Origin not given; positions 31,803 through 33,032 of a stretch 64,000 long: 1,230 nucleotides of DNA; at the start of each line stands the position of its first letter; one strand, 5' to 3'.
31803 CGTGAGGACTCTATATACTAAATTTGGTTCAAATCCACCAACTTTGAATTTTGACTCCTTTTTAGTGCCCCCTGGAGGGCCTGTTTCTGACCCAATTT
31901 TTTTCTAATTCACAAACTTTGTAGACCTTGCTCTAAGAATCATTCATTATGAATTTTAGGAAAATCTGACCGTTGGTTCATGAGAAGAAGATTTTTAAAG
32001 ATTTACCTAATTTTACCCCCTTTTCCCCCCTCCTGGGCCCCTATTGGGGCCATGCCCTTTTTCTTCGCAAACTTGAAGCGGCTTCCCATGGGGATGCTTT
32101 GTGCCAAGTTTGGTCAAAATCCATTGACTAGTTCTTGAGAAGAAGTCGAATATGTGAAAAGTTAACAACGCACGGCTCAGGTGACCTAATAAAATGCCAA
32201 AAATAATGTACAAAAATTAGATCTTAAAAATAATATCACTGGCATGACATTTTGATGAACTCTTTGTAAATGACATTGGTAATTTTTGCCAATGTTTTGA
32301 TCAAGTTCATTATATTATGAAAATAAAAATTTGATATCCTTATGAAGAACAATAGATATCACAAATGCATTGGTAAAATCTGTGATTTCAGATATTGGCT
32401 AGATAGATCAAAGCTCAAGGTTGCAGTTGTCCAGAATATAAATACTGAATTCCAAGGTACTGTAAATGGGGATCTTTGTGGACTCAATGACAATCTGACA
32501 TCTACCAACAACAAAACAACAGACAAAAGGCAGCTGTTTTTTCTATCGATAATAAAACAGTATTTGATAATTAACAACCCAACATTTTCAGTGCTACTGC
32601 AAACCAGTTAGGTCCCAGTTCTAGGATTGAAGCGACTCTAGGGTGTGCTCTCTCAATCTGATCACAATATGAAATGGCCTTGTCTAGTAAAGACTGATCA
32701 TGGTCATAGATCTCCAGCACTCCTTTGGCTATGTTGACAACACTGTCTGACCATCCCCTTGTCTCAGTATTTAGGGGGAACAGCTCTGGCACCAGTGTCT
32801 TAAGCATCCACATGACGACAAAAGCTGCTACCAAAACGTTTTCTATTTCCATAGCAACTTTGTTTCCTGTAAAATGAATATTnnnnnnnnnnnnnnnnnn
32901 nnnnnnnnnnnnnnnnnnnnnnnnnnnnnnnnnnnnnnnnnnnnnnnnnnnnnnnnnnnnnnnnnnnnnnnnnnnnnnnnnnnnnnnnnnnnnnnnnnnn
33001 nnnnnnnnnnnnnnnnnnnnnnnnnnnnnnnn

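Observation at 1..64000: Eukaryotic satellite-dense locus: at least 19 unrelated homogenised tandem-repeat families in 64 kb, packed between and inside genes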

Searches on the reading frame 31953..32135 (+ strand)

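Call 16: search_protein_families(library=pfam, max_evalue=0.1, proteins=[window:31953-32135:+])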
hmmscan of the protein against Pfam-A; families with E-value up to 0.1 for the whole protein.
window:31953-32135:+ (61 aa): 1 family
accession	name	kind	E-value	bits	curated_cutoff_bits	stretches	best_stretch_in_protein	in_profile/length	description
PF17257.7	DUF5323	-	0.013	15.9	25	1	4-31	29-55/62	Family of unknown function (DUF5323)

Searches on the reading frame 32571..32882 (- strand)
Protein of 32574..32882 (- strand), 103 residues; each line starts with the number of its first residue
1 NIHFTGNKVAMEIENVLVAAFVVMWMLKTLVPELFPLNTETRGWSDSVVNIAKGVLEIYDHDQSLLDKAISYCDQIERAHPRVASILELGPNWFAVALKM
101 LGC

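Call 9: search_protein_families(library=pfam, max_evalue=1, proteins=[window:32571-32852:-])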
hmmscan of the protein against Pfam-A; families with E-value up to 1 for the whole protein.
window:32571-32852:- (93 aa): 0 families

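Call 16: search_protein_families(library=pfam, max_evalue=0.1, proteins=[window:32574-32882:-])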
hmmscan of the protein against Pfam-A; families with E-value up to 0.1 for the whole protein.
window:32574-32882:- (103 aa): 0 families

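Call 43: search_protein_representatives(protein=window:32577-32873:-)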
Query: 99 residues. Proteins with E-value up to 0.001 (for the whole library): 9; up to 1e-10: 2; up to 1e-30: 2. The best 9 are listed.
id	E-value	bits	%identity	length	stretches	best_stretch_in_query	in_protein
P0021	2.1e-56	204.2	100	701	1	3-99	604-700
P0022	4.2e-39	148.7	75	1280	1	3-99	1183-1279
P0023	1.0e-08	51.3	40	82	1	21-98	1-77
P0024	5.5e-07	45.8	52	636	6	36-56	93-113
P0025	3.6e-06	43.2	36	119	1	3-99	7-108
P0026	1.2e-04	38.3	35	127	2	61-99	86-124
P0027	4.8e-04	36.4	33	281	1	3-99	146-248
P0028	4.9e-04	36.3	38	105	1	18-97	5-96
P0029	6.3e-04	36.0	35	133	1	2-98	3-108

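Call 50: find_encoding_contigs(protein=P0021, flank=10000, max_places=3)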
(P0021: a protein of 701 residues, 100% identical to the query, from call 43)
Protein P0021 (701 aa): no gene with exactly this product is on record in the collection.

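Call 77: search_protein_families(library=pfam, max_evalue=0.01, proteins=[P0021, P0022])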
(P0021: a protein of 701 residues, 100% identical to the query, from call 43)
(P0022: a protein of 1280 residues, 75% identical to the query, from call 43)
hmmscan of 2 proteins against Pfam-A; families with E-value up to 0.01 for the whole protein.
P0021 (701 aa): 0 families

P0022 (1280 aa): 1 family
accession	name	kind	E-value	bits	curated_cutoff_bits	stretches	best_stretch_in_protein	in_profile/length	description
PF13768.12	VWA_3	-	0.0022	18.5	27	1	18-76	93-152/155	von Willebrand factor type A domain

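Call 79: list_cluster_members(proteins=[P0003, P0021])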
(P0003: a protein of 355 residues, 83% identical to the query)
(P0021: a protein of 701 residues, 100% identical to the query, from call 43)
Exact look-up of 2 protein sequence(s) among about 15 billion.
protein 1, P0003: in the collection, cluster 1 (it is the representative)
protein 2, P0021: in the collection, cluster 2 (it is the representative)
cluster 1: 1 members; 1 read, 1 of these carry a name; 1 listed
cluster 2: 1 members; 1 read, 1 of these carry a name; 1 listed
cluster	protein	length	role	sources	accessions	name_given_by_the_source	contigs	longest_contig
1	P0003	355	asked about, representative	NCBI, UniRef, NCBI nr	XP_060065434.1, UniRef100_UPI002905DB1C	EGF-like repeat and discoidin I-like domain-containing protein 3 [Ylistrum balloti] | EGF-like repeat and discoidin I-like domain-containing protein 3 n=1 Tax=Ylistrum balloti ...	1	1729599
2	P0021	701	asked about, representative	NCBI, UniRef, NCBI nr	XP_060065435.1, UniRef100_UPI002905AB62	uncharacterized protein LOC132545763 [Ylistrum balloti] | uncharacterized protein LOC132545763 n=1 Tax=Ylistrum balloti TaxID=509963 ...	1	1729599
